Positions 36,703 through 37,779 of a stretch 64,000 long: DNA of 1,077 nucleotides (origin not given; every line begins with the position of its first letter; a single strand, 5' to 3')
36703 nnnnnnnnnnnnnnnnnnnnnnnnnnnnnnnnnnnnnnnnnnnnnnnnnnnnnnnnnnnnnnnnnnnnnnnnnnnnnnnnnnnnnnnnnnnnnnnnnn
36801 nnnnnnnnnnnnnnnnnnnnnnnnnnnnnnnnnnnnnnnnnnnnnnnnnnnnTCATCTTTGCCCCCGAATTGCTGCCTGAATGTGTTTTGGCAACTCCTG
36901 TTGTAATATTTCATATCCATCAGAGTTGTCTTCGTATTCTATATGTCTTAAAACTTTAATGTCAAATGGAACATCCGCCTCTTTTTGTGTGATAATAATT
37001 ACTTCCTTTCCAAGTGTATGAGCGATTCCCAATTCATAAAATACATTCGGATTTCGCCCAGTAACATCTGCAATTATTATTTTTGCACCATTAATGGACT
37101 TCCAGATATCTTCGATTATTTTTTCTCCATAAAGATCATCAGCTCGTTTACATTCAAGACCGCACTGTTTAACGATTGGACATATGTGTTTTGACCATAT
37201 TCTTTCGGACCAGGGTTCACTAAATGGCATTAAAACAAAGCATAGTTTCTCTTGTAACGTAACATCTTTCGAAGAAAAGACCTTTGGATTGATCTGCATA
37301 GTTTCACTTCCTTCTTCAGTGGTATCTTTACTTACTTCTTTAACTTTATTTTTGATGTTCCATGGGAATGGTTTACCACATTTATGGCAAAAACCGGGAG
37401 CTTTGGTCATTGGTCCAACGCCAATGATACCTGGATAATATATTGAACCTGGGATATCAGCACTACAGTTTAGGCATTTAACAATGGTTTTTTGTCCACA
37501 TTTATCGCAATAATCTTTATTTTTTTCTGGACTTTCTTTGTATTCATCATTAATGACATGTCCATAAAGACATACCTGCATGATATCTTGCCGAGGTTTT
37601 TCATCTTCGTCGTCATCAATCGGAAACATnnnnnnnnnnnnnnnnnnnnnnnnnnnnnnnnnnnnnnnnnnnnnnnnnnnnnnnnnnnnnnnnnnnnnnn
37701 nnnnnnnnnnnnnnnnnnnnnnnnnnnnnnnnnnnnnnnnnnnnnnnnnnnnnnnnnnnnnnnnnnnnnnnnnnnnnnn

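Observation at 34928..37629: Operon of Zn-ribbon-NDT/TIR-like protein, Zn-ribbon protein and HEPN protein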

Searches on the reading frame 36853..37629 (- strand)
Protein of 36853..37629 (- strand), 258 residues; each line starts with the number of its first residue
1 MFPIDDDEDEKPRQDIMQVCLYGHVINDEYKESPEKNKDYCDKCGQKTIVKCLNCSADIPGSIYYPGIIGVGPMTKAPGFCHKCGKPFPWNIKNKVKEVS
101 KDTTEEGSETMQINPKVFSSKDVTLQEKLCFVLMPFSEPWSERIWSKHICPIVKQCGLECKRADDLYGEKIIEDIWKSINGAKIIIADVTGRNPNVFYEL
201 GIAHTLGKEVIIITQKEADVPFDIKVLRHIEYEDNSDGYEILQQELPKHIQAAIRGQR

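Call 3: search_protein_families(library=pfam, proteins=[window:36853-37629:-], max_evalue=0.1)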
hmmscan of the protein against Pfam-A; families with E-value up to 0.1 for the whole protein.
window:36853-37629:- (258 aa): 6 families
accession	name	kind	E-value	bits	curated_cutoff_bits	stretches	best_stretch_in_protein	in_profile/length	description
PF10083.14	DUF2321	-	1.7e-26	93.2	24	1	14-97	2-85/157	Uncharacterized protein conserved in bacteria (DUF2321)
PF08772.16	Zn_ribbon_NOB1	-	0.00018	22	24.9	1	33-58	18-42/72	Nin one binding (NOB1) Zn-ribbon like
PF05014.21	Nuc_deoxyrib_tr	-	0.0029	18.2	28.8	1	165-229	46-104/117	Nucleoside 2-deoxyribosyltransferase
PF12773.13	DZR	-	0.0059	17.2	27.3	1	36-60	10-35/45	Double zinc ribbon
PF05191.20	ADK_lid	-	0.015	15.6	26.6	0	33-49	16-32/36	Adenylate kinase, active site lid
PF00130.28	C1_1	-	0.074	13.3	26.5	0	36-56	9-35/53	Phorbol esters/diacylglycerol binding domain (C1 domain)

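Call 4: search_protein_families(library=padloc, proteins=[window:36853-37629:-], max_evalue=0.1)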
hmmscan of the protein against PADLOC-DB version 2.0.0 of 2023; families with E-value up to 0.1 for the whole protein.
window:36853-37629:- (258 aa): 1 family
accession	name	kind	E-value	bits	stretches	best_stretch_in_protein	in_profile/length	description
PDLC00733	Effector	-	2.3e-12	44.4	1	170-252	292-373/388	TIR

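Call 5: search_protein_families(library=ncbifam, proteins=[window:36853-37629:-], max_evalue=0.1)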
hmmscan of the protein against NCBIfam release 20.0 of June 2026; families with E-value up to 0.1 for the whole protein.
window:36853-37629:- (258 aa): 0 families

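Call 9: find_homologous_proteins(query=window:36853-37629:-)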
Query window:36853-37629:- (258 aa): 2987 proteins with E <= 0.001 among 3832 candidates; the best 120 are listed.
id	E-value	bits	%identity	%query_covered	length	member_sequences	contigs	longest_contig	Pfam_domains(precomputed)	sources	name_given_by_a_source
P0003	6.7e-106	372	100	61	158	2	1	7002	PF12773.14,PF10083.15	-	-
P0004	1.5e-74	269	44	64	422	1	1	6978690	PF05014.22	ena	-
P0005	3.0e-58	216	45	52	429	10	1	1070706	PF13676.12,PF05014.22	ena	-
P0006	1.8e-55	206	45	51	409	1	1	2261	PF05014.22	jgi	jgi:nucleoside 2-deoxyribosyltransferase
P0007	1.2e-52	197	62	55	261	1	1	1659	-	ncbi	-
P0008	1.9e-52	196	60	56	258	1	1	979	-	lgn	-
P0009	2.6e-52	196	58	59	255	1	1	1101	-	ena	-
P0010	1.2e-51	194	59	55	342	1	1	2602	-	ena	-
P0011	4.8e-51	192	62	55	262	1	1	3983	-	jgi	jgi:hypothetical protein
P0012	6.0e-51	192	60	55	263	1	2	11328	-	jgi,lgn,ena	-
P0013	7.3e-51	191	60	55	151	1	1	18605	-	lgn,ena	-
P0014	8.8e-51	191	54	57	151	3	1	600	-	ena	-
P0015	8.9e-51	191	58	56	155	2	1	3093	-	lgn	-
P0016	1.2e-50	191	58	56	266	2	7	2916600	-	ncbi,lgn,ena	-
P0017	1.5e-50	190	44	50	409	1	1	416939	PF05014.22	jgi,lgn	jgi:nucleoside 2-deoxyribosyltransferase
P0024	7.8e-48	181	57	55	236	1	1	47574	-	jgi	jgi:hypothetical protein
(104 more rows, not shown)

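Call 43: search_solved_structures(query=A4, max_evalue=1, show_alignments=4)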
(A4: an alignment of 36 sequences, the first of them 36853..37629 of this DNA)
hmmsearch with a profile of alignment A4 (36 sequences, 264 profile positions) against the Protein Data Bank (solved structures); distinct sequences matched with E-value up to 1: 11.
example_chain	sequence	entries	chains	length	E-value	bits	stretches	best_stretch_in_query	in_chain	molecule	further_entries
2klh_A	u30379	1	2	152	0.00064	22.8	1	146-216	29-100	c-Myc-responsive protein Rcl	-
4fyh_A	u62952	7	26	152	0.0015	21.6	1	147-216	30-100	Deoxyribonucleoside 5'-monophosphate N-glycosidase | 2'-deoxynucleoside 5'-phosphate N-hydrolase 1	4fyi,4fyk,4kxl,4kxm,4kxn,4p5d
2khz_A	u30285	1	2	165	0.0026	20.8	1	147-216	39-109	c-Myc-responsive protein Rcl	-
8rpt_B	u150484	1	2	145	0.095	15.7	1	172-216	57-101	2'-deoxynucleoside 5'-phosphate N-hydrolase 1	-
8rps_C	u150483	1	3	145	0.19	14.7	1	176-216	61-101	2'-deoxynucleoside 5'-phosphate N-hydrolase 1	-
8rqd_C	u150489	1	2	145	0.24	14.4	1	179-216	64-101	2'-deoxynucleoside 5'-phosphate N-hydrolase 1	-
9da1_A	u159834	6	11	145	0.24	14.4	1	179-216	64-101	5-hydroxymethyl-dUMP N-hydrolase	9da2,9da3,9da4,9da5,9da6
8os9_A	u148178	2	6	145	0.24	14.4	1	179-216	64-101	2'-deoxynucleoside 5'-phosphate N-hydrolase 1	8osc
9i3q_A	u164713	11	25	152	0.26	14.2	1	179-216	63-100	5-hydroxymethyl-dUMP N-hydrolase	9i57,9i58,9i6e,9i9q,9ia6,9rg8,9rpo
4p5e_A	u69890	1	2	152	0.26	14.2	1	179-216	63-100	2'-deoxynucleoside 5'-phosphate N-hydrolase 1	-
8qhr_A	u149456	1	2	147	0.27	14.2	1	180-216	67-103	2'-deoxynucleoside 5'-phosphate N-hydrolase 1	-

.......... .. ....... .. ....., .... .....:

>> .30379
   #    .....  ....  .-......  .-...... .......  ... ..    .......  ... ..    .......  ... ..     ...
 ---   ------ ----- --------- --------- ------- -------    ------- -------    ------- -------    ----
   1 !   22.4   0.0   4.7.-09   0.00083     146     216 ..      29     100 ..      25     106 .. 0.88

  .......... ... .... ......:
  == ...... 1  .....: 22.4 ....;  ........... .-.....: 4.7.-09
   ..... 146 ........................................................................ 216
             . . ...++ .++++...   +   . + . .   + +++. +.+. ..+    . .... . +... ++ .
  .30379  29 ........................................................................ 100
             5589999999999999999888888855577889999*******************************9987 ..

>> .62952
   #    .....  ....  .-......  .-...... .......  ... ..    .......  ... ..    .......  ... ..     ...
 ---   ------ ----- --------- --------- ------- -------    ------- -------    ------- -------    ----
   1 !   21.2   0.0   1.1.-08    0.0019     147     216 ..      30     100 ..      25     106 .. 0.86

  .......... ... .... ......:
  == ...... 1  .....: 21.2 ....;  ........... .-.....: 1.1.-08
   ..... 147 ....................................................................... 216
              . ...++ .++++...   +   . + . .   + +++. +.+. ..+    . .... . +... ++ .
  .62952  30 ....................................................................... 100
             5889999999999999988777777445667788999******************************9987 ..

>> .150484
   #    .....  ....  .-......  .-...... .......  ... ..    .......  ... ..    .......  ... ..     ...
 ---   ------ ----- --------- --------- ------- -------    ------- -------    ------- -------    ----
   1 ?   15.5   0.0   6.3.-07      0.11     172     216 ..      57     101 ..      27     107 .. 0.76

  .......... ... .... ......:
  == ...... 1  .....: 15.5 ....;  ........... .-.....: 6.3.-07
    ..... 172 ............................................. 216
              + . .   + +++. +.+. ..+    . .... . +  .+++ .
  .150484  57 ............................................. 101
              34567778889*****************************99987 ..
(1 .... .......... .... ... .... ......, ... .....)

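Call 51: search_protein_families(library=phrogs, proteins=[window:36853-37629:-], max_evalue=0.01)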
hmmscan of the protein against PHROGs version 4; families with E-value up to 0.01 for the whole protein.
window:36853-37629:- (258 aa): 6 families
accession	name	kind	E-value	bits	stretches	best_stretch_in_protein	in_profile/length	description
phrog_3634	-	unknown function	3.7e-25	89.9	1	127-251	3-133/237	-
phrog_26406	-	unknown function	8.8e-23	81.9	1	101-254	179-339/343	-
phrog_16447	-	unknown function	2.2e-21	77.4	1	14-97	4-88/160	-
phrog_10872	-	unknown function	2.7e-15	57.4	1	129-254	24-156/306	-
phrog_16139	-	unknown function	1.7e-07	31.5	1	167-245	237-317/323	-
phrog_27132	-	unknown function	0.0093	16.9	0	33-48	40-55/78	-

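Call 54: find_encoding_contigs(protein=P0016, flank=5000, max_places=4)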
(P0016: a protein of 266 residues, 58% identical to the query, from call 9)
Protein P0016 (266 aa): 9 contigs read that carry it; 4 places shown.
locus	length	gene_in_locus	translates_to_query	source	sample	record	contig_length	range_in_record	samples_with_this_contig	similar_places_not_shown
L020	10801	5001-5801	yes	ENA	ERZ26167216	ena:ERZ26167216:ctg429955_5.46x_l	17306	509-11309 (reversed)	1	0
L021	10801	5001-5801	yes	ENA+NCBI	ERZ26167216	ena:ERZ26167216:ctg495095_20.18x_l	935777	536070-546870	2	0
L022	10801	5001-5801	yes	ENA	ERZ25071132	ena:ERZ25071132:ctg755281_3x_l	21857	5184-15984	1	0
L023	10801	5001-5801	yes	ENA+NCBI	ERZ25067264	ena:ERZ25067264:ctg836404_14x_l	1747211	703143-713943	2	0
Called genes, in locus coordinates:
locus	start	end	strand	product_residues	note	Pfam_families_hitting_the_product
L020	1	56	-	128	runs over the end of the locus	PF01850:PIN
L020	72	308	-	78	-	PF02604:PhdYeFM_antitox (weak)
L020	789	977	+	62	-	-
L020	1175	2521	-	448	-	PF14236:DruA, PF13808:DDE_Tnp_1_assoc, PF01609:DDE_Tnp_1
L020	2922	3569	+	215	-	-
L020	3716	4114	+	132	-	PF04326:SLFN_AlbA_2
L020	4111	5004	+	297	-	-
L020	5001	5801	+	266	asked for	-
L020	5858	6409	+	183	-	-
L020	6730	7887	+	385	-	PF13795:HupE_UreJ_2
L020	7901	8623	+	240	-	-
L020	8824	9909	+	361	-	PF02423:OCD_Mu_crystall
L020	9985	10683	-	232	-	PF00975:Thioesterase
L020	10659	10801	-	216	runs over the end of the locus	?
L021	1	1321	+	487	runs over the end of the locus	PF14706:Tnp_DNA_bind, PF01609:DDE_Tnp_1 (weak), PF02281:Dimer_Tnp_Tn5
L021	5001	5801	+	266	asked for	-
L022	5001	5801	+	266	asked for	-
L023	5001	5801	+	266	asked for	-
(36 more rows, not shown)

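Call 55: find_encoding_contigs(protein=P0013, flank=5000, max_places=3)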
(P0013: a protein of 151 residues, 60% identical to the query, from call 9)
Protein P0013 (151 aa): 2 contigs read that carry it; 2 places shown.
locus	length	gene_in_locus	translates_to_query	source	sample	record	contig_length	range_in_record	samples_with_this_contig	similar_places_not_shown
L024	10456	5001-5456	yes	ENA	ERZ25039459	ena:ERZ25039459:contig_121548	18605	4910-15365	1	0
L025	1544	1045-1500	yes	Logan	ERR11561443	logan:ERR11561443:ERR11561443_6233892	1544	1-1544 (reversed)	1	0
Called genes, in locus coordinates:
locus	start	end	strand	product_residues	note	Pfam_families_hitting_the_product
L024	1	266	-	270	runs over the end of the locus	-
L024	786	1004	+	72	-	PF13560:HTH_31, PF12844:HTH_19 (weak), PF13443:HTH_26, PF01381:HTH_3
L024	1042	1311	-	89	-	PF13560:HTH_31, PF01381:HTH_3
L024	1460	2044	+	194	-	-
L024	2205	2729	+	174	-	-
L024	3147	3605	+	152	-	PF00589:Phage_integrase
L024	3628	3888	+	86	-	PF00589:Phage_integrase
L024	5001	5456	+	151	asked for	-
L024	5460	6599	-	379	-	PF04307:YdjM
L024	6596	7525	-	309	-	PF13191:AAA_16, PF13401:AAA_22 (weak), PF13555:AAA_29 (faint)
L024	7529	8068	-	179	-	-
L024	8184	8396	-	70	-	-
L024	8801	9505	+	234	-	PF00565:SNase, PF05901:Excalibur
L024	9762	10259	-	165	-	PF13527:Acetyltransf_9 (faint), PF00583:Acetyltransf_1, PF13673:Acetyltransf_10, PF13508:Acetyltransf_7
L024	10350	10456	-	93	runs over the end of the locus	-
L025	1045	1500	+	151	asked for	-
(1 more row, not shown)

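Call 56: find_encoding_contigs(protein=P0024, flank=5000, max_places=3)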
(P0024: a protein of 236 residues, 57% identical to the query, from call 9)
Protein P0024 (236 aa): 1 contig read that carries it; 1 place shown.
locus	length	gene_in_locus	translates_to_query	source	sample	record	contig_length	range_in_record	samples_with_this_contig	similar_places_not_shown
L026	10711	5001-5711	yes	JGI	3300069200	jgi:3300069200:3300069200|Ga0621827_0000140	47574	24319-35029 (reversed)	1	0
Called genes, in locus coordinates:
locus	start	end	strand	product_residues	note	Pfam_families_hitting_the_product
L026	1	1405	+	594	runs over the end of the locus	PF01839:FG-GAP (faint), PF13517:FG-GAP_3, PF07593:UnbV_ASPIC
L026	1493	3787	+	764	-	PF03176:MMPL, PF02460:Patched (weak), PF12349:Sterol-sensing, PF03176:MMPL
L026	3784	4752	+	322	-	PF17131:TP_0789-like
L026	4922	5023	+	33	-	-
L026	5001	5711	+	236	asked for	-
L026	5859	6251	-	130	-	PF00072:Response_reg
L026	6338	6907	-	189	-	-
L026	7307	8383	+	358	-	PF02812:ELFV_dehydrog_N, PF00208:ELFV_dehydrog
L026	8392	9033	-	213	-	PF00072:Response_reg, PF13384:HTH_23 (faint), PF13518:HTH_28 (faint), PF00196:GerE, PF08281:Sigma70_r4_2 (weak)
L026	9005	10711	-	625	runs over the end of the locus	PF02743:dCache_1, PF22588:dCache_1_like (weak), PF00672:HAMP, PF00512:HisKA, PF02518:HATPase_c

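Call 82: search_dna_similar(query=window:36853-37629:-, collection=phages, mode=protein, max_rows=15, max_evalue=0.001)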
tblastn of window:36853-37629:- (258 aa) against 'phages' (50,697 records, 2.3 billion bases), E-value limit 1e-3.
Records with a match: 66; places in all: 66; records where one place covers at least 80% of the query: 0.
Best place of each record, by identity: <60% 66.
By first word of the organism name: Streptococcus 24; Staphylococcus 18; Klebsiella 12; Lactobacillus 4; Escherichia 3; Enterococcus 2; Dorea 1; Bacteriophage 1; Latilactobacillus 1.
By host as written in the record: Klebsiella pneumoniae 10; Staphylococcus aureus 8; - 4; Escherichia coli 3; Lactobacillus rhamnosus 2; Enterococcus faecalis 2; Streptococcus mitis SF100 2; Streptococcus pneumoniae 10B00617 2; and 29 more.
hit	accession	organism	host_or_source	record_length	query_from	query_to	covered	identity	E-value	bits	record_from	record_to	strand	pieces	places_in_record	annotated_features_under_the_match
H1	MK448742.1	Streptococcus phage Javan37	Streptococcus agalactiae ERR126810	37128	123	251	50%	35.3%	7e-13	74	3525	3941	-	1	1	hypothetical protein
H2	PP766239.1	Streptococcus phage phiGBSVK-E2_GBSInt11.1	Streptococcus agalactiae JN_AR_GBS406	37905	123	251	50%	35.3%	7e-13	74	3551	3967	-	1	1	hypothetical protein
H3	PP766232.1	Streptococcus phage phiGBSVK-E1_GBSInt11.1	Streptococcus agalactiae JN_AR_GBS376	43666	123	251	50%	35.3%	7e-13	74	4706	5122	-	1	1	hypothetical protein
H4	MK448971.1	Streptococcus phage Javan52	Streptococcus agalactiae ...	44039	123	251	50%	35.3%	7e-13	74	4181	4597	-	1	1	hypothetical protein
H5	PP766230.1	Streptococcus phage phiGBSVK-E1_GBSInt3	Streptococcus agalactiae JN_AR_GBS78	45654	123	251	50%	35.3%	7e-13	74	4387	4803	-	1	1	hypothetical protein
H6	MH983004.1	Lactobacillus phage BH1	Lactobacillus rhamnosus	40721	105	240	53%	32.7%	1e-12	73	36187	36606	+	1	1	hypothetical protein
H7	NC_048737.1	Lactobacillus phage BH1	Lactobacillus rhamnosus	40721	105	240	53%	32.7%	1e-12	73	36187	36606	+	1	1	hypothetical protein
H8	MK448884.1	Streptococcus phage Javan246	Streptococcus gordonii SK184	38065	119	252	52%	29.1%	3e-10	66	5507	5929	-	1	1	hypothetical protein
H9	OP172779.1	Dorea phage DO134P1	Dorea sp. 000433215 DA134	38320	130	254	48%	31.1%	2e-11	69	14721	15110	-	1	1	hypothetical protein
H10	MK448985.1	Streptococcus phage Javan566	Streptococcus suis ERR120214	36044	125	256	51%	29.3%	1e-7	58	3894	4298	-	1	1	hypothetical protein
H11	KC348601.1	Streptococcus phage phi7917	Streptococcus suis 7917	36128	125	256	51%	29.3%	1e-7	58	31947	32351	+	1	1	hypothetical protein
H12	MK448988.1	Streptococcus phage Javan578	Streptococcus suis NSUI002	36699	125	256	51%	29.3%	1e-7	58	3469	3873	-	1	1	hypothetical protein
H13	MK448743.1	Streptococcus phage Javan371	Streptococcus parasanguinis 318_SPAR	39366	119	252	52%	28.4%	7e-10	65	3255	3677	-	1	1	hypothetical protein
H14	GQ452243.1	Enterococcus phage phiEf11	Enterococcus faecalis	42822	128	250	48%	30.8%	3e-9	63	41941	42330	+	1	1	conserved hypothetical protein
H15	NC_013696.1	Enterococcus phage phiEf11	Enterococcus faecalis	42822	128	250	48%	30.8%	3e-9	63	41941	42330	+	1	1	hypothetical protein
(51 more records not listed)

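Call 84: get_annotated_region(hit=H1, flank=3500)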
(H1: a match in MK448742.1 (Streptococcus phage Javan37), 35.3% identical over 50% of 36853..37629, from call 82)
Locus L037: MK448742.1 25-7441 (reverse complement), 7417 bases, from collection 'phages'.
description: Streptococcus phage Javan37, complete genome.
organism: Streptococcus phage Javan37 (NCBI taxid 2548130)
taxonomy: Viruses; Duplodnaviria; Heunggongvirae; Uroviricota; Caudoviricetes
host: Streptococcus agalactiae ERR126810; source: -; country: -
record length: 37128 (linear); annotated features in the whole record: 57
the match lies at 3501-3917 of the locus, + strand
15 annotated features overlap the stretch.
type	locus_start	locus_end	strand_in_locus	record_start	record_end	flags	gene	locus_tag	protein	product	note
CDS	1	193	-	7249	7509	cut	-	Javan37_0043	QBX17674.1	hypothetical protein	-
CDS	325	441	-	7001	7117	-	-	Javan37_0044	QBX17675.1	hypothetical protein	-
CDS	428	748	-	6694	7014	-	-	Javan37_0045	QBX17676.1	replication initiation protein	-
CDS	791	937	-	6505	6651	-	-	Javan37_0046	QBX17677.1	hypothetical protein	-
CDS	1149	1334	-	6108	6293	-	-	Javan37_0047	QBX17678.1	hypothetical protein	-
CDS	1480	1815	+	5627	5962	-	-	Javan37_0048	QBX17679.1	hypothetical protein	-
CDS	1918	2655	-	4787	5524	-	-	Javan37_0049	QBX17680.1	antirepressor protein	-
CDS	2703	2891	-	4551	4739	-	-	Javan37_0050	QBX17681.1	putative cro protein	-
CDS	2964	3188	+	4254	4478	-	-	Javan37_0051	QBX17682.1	hypothetical protein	-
CDS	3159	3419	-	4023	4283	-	-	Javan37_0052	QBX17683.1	hypothetical protein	-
CDS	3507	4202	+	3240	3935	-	-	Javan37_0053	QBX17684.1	hypothetical protein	-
CDS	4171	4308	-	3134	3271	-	-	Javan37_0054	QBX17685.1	hypothetical protein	-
CDS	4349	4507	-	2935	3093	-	-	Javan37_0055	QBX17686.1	hypothetical protein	FIG01115240: hypothetical protein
CDS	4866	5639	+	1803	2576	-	-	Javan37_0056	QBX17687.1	transcriptional repressor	-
CDS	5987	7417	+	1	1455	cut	-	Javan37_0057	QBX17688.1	DNA invertase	-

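Call 86: search_protein_families(library=padloc, alignment_id=A4, max_evalue=0.001)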
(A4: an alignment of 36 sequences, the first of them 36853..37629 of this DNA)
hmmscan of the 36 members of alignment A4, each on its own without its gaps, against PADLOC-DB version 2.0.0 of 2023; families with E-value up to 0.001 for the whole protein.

A. member 1, window:36853-37629:- (258 aa): 1 family
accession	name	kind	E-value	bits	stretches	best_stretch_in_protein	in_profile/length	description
PDLC00733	Effector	-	2.3e-12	44.4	1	170-252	292-373/388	TIR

B. families by the number of members that match (of 36 scanned): 1 family
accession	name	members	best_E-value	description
PDLC00733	Effector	36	2.8e-14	TIR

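Call 91: search_protein_families(library=pfam, alignment_id=A4, max_evalue=1)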
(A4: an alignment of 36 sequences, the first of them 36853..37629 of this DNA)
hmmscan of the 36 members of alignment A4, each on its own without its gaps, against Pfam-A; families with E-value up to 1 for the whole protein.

A. member 1, window:36853-37629:- (258 aa): 7 families
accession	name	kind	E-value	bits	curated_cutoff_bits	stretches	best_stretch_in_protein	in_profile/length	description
PF10083.14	DUF2321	-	1.7e-26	93.2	24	1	14-97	2-85/157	Uncharacterized protein conserved in bacteria (DUF2321)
PF08772.16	Zn_ribbon_NOB1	-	0.00018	22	24.9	1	33-58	18-42/72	Nin one binding (NOB1) Zn-ribbon like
PF05014.21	Nuc_deoxyrib_tr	-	0.0029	18.2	28.8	1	165-229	46-104/117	Nucleoside 2-deoxyribosyltransferase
PF12773.13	DZR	-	0.0059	17.2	27.3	1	36-60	10-35/45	Double zinc ribbon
PF05191.20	ADK_lid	-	0.015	15.6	26.6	0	33-49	16-32/36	Adenylate kinase, active site lid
PF00130.28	C1_1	-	0.074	13.3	26.5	0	36-56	9-35/53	Phorbol esters/diacylglycerol binding domain (C1 domain)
PF16919.11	PknG_rubred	-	0.22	11.9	28.5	0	77-89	57-69/74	Protein kinase G rubredoxin domain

B. families by the number of members that match (of 36 scanned): 23 families
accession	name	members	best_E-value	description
PF05014.21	Nuc_deoxyrib_tr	35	5.6e-05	Nucleoside 2-deoxyribosyltransferase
PF00072.30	Response_reg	2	2.9e-05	Response regulator receiver domain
PF01768.21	Birna_VP4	2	0.0044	Birnavirus VP4 protein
PF10137.14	CAP12-PCTIR_TIR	2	0.017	CAP12/Pycsar effector protein, TIR domain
PF23016.2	RsmI_C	2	0.23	RsmI C-terminal HTH domain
PF10083.14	DUF2321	1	1.7e-26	Uncharacterized protein conserved in bacteria (DUF2321)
PF08772.16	Zn_ribbon_NOB1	1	0.00018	Nin one binding (NOB1) Zn-ribbon like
PF12773.13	DZR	1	0.0059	Double zinc ribbon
PF11163.13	DUF2947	1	0.009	Protein of unknown function (DUF2947)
PF05191.20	ADK_lid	1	0.015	Adenylate kinase, active site lid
PF01653.23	DNA_ligase_aden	1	0.025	NAD-dependent DNA ligase adenylation domain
PF08112.16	ATP-synt_E_2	1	0.029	ATP synthase epsilon subunit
PF00932.25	LTD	1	0.038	Lamin Tail Domain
PF00130.28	C1_1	1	0.074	Phorbol esters/diacylglycerol binding domain (C1 domain)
PF17607.7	DUF5503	1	0.11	Family of unknown function (DUF5503)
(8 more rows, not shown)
